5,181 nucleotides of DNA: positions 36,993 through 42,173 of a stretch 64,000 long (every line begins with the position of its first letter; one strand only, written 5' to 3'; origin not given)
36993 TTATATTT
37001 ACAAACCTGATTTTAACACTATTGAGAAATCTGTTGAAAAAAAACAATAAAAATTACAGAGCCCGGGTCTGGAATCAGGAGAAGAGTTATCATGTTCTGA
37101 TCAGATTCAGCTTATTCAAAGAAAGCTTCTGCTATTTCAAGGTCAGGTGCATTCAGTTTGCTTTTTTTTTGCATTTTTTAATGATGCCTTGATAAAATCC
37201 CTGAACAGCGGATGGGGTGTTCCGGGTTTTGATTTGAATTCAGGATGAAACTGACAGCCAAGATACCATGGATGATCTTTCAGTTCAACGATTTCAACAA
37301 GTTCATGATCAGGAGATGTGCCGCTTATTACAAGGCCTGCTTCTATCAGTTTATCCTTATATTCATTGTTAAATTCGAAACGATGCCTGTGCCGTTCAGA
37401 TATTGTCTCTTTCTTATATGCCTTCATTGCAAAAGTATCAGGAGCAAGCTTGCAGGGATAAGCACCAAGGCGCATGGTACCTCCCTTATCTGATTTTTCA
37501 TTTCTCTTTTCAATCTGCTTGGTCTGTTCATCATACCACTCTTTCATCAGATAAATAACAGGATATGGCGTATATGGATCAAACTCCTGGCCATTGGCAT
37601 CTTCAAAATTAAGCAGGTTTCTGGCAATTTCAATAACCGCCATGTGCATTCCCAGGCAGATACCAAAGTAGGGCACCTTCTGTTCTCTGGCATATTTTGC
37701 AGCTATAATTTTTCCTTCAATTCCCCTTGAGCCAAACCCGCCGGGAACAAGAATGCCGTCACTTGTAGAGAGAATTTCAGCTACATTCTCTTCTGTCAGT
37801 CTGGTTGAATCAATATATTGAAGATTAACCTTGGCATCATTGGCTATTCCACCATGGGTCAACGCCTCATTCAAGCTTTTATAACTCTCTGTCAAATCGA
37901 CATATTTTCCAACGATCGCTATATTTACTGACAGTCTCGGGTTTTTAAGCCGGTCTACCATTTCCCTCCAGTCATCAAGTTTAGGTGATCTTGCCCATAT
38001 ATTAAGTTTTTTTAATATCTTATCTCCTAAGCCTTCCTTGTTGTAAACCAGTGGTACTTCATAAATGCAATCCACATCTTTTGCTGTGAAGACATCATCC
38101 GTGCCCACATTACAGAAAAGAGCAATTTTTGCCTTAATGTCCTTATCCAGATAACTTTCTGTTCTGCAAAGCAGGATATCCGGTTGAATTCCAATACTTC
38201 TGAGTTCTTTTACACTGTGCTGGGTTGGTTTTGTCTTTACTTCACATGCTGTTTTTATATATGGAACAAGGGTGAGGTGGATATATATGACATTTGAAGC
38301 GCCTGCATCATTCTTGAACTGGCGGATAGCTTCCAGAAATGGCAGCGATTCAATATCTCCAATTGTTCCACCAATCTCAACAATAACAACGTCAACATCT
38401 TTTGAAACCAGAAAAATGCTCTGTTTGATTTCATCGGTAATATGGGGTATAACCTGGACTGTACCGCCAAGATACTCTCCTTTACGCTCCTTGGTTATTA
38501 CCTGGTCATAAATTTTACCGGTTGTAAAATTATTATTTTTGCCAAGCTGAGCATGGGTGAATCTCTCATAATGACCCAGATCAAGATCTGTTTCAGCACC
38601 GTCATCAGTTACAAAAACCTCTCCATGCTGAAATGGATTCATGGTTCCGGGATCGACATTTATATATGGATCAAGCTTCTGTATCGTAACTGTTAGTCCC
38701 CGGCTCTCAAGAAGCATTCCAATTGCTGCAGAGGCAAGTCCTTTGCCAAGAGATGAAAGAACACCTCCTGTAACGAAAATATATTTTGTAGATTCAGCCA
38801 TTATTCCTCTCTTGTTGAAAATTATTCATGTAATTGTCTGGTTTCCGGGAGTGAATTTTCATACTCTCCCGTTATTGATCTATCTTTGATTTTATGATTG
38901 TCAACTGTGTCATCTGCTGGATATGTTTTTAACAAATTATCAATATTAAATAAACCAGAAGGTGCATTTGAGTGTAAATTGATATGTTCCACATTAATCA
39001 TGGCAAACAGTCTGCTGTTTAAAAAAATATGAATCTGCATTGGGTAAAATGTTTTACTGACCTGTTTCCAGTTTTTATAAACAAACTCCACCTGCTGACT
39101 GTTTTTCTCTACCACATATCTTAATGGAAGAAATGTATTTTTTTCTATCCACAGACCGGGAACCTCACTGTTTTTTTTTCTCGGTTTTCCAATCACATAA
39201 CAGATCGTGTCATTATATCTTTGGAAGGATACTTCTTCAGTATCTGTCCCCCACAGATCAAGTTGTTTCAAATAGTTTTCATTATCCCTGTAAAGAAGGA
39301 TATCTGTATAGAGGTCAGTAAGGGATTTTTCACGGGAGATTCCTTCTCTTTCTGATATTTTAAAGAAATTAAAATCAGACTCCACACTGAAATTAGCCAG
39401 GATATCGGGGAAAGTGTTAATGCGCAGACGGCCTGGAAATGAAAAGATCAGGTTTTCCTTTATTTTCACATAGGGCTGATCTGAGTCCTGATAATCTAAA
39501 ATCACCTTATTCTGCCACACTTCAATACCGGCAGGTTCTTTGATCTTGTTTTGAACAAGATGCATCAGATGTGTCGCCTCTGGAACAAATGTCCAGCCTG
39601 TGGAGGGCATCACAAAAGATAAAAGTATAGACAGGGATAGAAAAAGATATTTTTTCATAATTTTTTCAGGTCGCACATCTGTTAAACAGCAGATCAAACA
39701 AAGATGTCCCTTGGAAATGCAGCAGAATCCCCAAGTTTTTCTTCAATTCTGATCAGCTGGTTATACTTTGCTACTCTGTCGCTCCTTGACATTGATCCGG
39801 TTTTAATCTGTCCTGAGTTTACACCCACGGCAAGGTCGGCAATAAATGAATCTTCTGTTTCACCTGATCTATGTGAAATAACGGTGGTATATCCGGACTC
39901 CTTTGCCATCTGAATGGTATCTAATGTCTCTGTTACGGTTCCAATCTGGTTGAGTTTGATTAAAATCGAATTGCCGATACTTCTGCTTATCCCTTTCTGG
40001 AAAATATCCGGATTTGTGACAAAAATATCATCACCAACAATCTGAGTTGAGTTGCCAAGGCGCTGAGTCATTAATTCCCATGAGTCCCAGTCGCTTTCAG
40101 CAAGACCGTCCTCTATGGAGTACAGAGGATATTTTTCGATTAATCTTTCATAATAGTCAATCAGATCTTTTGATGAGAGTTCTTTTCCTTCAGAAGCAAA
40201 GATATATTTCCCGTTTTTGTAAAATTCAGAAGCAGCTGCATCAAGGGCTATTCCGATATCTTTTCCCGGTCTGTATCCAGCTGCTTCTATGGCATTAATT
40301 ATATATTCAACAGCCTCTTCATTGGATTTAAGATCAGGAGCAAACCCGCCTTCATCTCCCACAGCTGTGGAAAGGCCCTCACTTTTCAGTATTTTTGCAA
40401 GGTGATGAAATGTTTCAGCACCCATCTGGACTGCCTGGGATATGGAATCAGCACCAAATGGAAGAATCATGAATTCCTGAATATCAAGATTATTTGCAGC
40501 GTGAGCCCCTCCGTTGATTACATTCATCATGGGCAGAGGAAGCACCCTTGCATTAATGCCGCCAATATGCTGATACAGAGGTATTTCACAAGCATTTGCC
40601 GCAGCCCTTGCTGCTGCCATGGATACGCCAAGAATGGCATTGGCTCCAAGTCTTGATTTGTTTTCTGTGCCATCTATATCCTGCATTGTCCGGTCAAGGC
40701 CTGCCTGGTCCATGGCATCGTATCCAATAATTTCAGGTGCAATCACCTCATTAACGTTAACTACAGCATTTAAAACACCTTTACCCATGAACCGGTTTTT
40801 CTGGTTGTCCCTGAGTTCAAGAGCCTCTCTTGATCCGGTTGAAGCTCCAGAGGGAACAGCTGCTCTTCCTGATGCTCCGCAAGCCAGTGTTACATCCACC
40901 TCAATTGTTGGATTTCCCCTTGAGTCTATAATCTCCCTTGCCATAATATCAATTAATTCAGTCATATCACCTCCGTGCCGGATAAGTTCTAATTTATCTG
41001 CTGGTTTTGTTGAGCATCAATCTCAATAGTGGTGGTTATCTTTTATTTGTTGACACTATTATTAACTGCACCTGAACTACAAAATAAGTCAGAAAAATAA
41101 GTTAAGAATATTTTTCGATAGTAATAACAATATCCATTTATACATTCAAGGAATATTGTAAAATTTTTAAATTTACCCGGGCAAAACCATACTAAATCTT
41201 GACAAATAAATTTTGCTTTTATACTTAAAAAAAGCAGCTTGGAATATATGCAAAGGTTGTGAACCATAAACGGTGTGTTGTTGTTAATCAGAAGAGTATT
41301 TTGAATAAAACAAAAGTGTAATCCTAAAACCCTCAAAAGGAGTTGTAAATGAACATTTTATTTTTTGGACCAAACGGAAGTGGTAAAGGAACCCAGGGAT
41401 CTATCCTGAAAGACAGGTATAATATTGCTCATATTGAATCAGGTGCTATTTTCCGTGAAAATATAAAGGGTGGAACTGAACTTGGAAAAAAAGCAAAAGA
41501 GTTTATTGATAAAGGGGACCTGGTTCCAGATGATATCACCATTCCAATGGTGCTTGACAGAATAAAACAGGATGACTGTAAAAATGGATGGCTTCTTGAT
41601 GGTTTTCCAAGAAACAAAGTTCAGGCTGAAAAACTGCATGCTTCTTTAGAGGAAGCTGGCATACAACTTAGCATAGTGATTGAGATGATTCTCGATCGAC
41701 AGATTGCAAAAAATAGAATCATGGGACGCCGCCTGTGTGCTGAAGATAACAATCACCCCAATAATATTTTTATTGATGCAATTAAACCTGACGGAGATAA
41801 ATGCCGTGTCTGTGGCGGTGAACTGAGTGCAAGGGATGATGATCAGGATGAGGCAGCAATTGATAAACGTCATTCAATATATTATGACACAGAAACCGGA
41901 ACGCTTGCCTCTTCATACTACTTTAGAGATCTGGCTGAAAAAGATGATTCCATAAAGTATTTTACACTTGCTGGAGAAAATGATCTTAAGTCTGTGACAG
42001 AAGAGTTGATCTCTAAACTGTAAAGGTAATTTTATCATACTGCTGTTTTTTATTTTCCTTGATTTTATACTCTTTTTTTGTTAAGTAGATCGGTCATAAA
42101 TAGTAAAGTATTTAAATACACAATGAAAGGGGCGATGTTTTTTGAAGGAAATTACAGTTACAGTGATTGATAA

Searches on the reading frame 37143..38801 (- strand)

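Call 6: search_protein_families(library=pfam, proteins=[window:37143-38801:-])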
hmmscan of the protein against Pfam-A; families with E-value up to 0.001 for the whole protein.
window:37143-38801:- (552 aa): 3 families
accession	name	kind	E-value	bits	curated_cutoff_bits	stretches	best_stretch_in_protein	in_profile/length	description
PF06418.20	CTP_synth_N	-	2.1e-127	424.5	26.1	1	6-268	1-265/265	CTP synthase N-terminus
PF00117.34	GATase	-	1.6e-39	136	22.8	1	304-538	3-189/190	Glutamine amidotransferase class-I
PF07722.19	Peptidase_C26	-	1.6e-07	31.7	20.5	1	442-521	146-219/219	Peptidase C26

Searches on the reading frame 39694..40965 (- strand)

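Call 6: search_protein_families(library=pfam, proteins=[window:39694-40965:-])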
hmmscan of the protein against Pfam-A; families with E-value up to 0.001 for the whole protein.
window:39694-40965:- (423 aa): 2 families
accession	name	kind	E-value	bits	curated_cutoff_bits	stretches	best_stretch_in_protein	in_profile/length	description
PF00113.28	Enolase_C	-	1.1e-126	422.5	21.5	1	140-417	2-287/296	Enolase, C-terminal TIM barrel domain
PF03952.21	Enolase_N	-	2.4e-58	196.4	35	1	6-134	3-131/131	Enolase, N-terminal domain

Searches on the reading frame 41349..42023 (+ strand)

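Call 6: search_protein_families(library=pfam, proteins=[window:41349-42023:+])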
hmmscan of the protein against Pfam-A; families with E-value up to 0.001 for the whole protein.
window:41349-42023:+ (224 aa): 2 families
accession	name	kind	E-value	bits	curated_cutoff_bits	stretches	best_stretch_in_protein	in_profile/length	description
PF00406.28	ADK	-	3.5e-41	141.3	26.8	1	6-183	2-140/151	Adenylate kinase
PF13207.12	AAA_17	-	5.4e-22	79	27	1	6-128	1-119/136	AAA domain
